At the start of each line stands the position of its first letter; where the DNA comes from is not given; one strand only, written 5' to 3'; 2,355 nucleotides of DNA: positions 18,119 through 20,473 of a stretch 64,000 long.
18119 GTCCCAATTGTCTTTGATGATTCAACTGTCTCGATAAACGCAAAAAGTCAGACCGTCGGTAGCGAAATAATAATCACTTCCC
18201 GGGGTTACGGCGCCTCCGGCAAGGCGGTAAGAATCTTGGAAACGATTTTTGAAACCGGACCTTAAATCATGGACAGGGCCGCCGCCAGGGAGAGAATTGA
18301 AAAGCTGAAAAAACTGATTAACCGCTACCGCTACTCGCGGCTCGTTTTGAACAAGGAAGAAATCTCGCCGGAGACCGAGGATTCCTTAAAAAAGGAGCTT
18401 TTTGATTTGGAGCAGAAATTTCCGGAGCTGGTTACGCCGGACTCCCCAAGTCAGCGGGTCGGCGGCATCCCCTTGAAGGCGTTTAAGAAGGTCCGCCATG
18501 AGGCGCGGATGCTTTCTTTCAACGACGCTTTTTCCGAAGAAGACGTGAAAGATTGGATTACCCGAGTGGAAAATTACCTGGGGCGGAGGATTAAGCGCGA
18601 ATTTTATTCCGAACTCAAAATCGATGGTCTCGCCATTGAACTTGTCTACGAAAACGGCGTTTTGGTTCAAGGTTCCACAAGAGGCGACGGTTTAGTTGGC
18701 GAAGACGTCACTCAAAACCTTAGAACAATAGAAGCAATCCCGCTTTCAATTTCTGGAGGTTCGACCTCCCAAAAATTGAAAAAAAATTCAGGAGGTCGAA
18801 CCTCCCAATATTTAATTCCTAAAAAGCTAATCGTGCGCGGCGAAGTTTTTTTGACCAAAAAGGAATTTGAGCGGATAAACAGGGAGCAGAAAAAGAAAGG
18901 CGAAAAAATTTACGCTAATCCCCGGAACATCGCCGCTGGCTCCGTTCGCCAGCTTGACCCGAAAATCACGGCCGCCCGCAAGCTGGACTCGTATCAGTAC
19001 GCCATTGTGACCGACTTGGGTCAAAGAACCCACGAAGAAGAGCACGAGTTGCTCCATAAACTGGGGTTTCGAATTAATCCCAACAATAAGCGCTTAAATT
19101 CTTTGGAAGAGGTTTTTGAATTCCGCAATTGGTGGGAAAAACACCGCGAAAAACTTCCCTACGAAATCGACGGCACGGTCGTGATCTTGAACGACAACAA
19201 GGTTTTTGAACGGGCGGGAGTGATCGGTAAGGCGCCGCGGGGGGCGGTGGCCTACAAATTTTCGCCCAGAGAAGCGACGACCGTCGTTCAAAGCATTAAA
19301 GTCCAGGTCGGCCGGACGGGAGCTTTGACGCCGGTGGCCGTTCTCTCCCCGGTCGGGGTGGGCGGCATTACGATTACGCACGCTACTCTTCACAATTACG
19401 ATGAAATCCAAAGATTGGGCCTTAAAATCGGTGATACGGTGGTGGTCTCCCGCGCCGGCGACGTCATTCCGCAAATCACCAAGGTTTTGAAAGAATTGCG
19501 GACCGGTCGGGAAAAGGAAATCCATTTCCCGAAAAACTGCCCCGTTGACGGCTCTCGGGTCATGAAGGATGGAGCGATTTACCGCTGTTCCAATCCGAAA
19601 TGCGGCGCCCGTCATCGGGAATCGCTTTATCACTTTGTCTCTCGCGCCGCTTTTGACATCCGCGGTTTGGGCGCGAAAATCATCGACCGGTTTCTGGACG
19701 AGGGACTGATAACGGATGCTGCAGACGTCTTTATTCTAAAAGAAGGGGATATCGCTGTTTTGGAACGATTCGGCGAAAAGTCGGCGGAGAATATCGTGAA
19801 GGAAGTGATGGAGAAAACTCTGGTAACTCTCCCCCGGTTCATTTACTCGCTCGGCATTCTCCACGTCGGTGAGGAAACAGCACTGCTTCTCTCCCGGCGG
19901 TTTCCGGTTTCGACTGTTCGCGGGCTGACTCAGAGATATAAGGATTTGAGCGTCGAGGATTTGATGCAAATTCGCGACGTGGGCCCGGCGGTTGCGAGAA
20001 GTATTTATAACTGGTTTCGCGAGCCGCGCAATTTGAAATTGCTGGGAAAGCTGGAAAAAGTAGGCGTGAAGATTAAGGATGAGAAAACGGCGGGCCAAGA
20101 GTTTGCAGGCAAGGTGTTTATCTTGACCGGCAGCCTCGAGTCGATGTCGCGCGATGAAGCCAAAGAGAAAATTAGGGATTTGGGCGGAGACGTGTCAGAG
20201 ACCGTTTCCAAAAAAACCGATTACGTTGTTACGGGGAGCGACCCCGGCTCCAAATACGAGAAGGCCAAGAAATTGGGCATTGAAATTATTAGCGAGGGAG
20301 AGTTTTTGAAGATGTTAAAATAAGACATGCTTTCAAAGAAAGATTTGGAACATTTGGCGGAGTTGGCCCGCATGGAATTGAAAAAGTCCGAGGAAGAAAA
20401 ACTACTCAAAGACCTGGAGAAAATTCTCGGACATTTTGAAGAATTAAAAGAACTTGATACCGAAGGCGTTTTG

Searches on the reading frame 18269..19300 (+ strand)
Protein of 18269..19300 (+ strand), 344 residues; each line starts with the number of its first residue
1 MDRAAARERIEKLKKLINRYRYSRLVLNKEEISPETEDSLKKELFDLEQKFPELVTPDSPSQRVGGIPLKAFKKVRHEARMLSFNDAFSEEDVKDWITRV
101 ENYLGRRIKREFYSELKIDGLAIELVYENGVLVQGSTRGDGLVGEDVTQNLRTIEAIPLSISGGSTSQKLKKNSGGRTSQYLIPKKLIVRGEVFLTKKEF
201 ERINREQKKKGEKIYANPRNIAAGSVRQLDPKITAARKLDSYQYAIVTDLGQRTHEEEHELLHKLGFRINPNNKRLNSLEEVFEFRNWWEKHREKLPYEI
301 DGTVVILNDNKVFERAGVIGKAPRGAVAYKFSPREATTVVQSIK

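Call 73: search_solved_structures(query=window:18269-19300:+, max_evalue=1e-20, show_alignments=1)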
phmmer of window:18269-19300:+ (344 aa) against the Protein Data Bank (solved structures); distinct sequences matched with E-value up to 1e-20: 27.
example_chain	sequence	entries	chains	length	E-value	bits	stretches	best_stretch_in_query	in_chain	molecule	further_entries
1b04_A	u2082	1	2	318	1.6e-81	277.4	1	1-338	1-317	PROTEIN (DNA LIGASE)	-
1ta8_A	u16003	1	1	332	4.3e-79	269.4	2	4-162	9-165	DNA ligase, NAD-dependent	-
1tae_A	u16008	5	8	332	6e-79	269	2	4-162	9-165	DNA ligase, NAD-dependent | DNA ligase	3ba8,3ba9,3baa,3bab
4eeq_A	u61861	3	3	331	3.1e-78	266.6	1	4-339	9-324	DNA ligase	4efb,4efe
4lh6_A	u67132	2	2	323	9e-78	265.1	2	4-161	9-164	DNA ligase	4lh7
3jsl_A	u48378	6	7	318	1e-72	248.5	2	184-335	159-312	DNA ligase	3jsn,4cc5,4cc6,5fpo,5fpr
4glx_A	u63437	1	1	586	5.3e-71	242.8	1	8-343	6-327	DNA ligase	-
2owo_A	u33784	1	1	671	8.3e-71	242.2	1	8-343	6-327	DNA ligase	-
5tt5_A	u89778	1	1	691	5.6e-70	239.5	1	7-343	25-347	DNA ligase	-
8jyd_A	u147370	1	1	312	6.6e-70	239.3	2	4-162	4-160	DNA ligase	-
4uco_A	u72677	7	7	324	2.9e-65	224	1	8-338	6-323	DNA LIGASE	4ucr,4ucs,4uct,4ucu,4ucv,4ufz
3uq8_A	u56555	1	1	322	4.1e-65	223.5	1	9-338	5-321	DNA ligase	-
1v9p_A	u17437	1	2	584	5.1e-65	223.2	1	1-338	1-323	DNA ligase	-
3pn1_A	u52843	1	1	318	2.9e-64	220.7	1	8-331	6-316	DNA ligase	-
4glw_A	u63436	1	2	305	1.7e-60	208.4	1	8-331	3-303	DNA ligase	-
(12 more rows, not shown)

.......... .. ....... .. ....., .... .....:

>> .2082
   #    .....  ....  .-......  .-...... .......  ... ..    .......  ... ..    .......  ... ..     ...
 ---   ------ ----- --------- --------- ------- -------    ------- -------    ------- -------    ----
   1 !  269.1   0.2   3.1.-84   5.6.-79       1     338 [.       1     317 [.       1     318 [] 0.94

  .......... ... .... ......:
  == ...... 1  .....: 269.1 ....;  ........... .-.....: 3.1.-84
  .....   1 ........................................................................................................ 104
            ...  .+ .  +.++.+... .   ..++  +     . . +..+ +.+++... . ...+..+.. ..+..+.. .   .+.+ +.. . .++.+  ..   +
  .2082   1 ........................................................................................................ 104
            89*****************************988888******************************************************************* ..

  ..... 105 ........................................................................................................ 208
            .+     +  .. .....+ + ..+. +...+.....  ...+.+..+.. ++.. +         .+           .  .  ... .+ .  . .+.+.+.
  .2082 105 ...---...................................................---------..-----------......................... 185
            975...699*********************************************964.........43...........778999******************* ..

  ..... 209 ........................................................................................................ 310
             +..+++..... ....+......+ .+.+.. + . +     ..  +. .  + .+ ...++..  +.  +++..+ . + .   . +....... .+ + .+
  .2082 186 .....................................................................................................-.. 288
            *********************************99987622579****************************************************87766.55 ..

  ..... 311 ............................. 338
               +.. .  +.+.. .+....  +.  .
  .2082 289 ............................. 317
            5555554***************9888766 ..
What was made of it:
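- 18744..18816 (.): Doublet of the same family in ligA. Cores are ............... (18755-18769) and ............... (18791-18805). It encodes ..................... 20 extra residues against PDB 1B04 in call 73.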

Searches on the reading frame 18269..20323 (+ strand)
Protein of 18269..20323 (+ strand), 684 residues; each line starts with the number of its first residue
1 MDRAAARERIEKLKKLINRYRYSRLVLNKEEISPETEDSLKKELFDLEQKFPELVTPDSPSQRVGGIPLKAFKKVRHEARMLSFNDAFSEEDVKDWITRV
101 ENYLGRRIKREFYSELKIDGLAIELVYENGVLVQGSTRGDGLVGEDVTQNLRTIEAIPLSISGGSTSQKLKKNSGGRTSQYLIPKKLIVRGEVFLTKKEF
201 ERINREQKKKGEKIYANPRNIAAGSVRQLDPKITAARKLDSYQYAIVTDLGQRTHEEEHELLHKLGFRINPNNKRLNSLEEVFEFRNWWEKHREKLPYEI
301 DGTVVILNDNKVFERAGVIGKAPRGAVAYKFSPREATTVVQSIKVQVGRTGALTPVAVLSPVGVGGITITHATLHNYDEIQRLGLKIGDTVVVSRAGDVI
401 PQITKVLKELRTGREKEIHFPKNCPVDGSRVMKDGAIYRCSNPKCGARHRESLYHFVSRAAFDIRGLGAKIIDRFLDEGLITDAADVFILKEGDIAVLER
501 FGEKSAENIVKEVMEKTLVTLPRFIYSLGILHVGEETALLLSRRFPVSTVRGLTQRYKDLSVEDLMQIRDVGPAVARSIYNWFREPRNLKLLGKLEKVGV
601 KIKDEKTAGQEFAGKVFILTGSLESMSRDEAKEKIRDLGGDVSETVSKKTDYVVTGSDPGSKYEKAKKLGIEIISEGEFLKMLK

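Call 11: find_homologous_proteins(query=window:18269-20323:+)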
Query window:18269-20323:+ (684 aa): 8000 proteins with E <= 0.001 among 8000 candidates; the best 120 are listed.
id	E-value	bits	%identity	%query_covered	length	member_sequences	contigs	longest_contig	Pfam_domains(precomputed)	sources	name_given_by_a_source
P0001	0.0e+0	1510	100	100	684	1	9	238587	PF12826.14,PF03120.23,PF14520.13,PF01653.24,PF00533.34,PF22745.3,PF12738.14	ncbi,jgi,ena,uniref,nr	ncbi:MAG: ligase protein [Candidatus Jorgensenbacteria bacterium GW2011_GWA1_48_13]|uniref:DNA ligas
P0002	0.0e+0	1242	82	100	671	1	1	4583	PF12826.14,PF03120.23,PF14520.13,PF01653.24,PF00533.34,PF22745.3,PF12738.14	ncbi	-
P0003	0.0e+0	1220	80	100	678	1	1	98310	PF12826.14,PF03120.23,PF14520.13,PF01653.24,PF00533.34,PF22745.3,PF12738.14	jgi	-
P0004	0.0e+0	1158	75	100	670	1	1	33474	PF12826.14,PF03120.23,PF14520.13,PF01653.24,PF00533.34,PF22745.3,PF12738.14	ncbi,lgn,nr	ncbi:MAG TPA: NAD-dependent DNA ligase LigA [Candidatus Paceibacterota bacterium]|nr:NAD-dependent D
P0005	0.0e+0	1120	73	100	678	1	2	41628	PF12826.14,PF03120.23,PF14520.13,PF01653.24,PF00533.34,PF22745.3,PF12738.14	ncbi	-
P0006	0.0e+0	1090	71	100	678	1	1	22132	PF12826.14,PF03120.23,PF14520.13,PF01653.24,PF00533.34,PF22745.3,PF12738.14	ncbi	ncbi:MAG: NAD-dependent DNA ligase LigA [Candidatus Jorgensenbacteria bacterium]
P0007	0.0e+0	1088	71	100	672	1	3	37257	PF12826.14,PF03120.23,PF14520.13,PF01653.24,PF00533.34,PF22745.3,PF12738.14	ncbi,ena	ncbi:MAG: NAD-dependent DNA ligase LigA [Patescibacteria group bacterium]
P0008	0.0e+0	1086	71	100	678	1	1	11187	PF12826.14,PF03120.23,PF14520.13,PF01653.24,PF00533.34,PF22745.3,PF12738.14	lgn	-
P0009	0.0e+0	1083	70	100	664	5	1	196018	PF12826.14,PF03120.23,PF14520.13,PF01653.24,PF00533.34,PF22745.3,PF12738.14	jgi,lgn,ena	-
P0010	0.0e+0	1077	70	100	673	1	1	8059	PF12826.14,PF03120.23,PF14520.13,PF01653.24,PF00533.34,PF22745.3,PF12738.14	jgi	jgi:DNA ligase (NAD+)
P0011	0.0e+0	1075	70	100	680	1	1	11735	PF12826.14,PF03120.23,PF14520.13,PF01653.24,PF00533.34,PF00633.30,PF22745.3,PF12738.14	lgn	-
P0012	0.0e+0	1062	69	100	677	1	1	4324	PF12826.14,PF03120.23,PF14520.13,PF01653.24,PF00533.34,PF22745.3,PF12738.14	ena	-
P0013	0.0e+0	1060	68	100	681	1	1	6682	PF12826.14,PF03120.23,PF14520.13,PF01653.24,PF00533.34,PF22745.3,PF12738.14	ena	-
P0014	0.0e+0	1058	70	100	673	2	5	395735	PF12826.14,PF03120.23,PF14520.13,PF01653.24,PF00533.34,PF22745.3,PF12738.14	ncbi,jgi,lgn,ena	ncbi:MAG: NAD-dependent DNA ligase LigA [Minisyncoccia bacterium]|jgi:DNA ligase (NAD+)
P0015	0.0e+0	1055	69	99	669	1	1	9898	PF12826.14,PF03120.23,PF14520.13,PF01653.24,PF00533.34,PF22745.3,PF12738.14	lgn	-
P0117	1.1e-297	1007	66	100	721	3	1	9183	PF12826.14,PF03120.23,PF14520.13,PF01653.24,PF00533.34,PF22745.3,PF12738.14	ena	-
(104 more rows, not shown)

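Call 29: find_encoding_contigs(protein=P0003, flank=10000, max_places=1)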
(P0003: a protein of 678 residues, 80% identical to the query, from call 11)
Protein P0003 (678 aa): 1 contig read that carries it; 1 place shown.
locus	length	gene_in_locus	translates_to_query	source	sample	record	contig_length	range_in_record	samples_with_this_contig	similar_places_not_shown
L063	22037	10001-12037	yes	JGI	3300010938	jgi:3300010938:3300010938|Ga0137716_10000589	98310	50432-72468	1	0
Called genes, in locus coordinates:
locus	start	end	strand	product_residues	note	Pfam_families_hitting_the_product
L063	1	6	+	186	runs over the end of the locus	-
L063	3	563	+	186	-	PF04350:PilO (faint)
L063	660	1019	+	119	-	-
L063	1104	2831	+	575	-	PF05157:MshEN, PF00437:T2SSE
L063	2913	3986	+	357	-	PF00437:T2SSE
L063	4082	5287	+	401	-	PF28597:T2SSF_N (weak), PF00482:T2SSF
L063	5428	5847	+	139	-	PF07963:N_methyl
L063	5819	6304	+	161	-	PF07963:N_methyl (weak)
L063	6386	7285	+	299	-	PF06750:A24_N_bact, PF01478:Peptidase_A24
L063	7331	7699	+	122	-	PF05635:23S_rRNA_IVP, PF22296:bAvd (weak)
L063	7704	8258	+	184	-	-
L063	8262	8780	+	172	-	-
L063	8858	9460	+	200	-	PF07963:N_methyl (weak)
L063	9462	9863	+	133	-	-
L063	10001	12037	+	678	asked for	PF22745:Nlig-Ia, PF01653:DNA_ligase_aden, PF03120:OB_DNA_ligase, PF14520:HHH_5 (faint), PF12826:HHH_2, PF00533:BRCT, PF12738:PTCB-BRCT (weak)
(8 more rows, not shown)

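Call 30: find_encoding_contigs(protein=P0002, flank=3000, max_places=1)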
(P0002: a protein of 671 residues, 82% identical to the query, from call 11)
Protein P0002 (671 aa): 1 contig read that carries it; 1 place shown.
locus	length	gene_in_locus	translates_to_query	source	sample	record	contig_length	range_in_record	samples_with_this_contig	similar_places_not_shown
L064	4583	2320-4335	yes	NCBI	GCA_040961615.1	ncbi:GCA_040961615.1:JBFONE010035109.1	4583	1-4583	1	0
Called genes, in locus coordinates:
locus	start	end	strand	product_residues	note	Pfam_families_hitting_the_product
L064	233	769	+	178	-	-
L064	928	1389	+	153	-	-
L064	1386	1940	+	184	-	PF07963:N_methyl (weak)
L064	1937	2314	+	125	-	-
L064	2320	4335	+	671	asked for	PF22745:Nlig-Ia, PF01653:DNA_ligase_aden, PF03120:OB_DNA_ligase, PF14520:HHH_5 (faint), PF12826:HHH_2, PF00533:BRCT, PF12738:PTCB-BRCT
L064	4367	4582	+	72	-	?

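Call 93: find_encoding_contigs(protein=P0117, flank=200, max_places=1)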
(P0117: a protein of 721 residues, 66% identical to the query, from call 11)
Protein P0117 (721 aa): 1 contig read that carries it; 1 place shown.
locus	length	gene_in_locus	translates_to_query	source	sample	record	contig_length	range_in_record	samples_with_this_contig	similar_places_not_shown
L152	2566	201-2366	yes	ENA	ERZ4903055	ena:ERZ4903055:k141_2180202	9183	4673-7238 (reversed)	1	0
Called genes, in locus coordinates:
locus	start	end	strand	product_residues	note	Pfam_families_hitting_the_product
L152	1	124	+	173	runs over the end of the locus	-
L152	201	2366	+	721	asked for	PF22745:Nlig-Ia, PF01653:DNA_ligase_aden, PF14520:HHH_5 (faint), PF03120:OB_DNA_ligase, PF12826:HHH_2, PF00533:BRCT, PF12738:PTCB-BRCT (weak)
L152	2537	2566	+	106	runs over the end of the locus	-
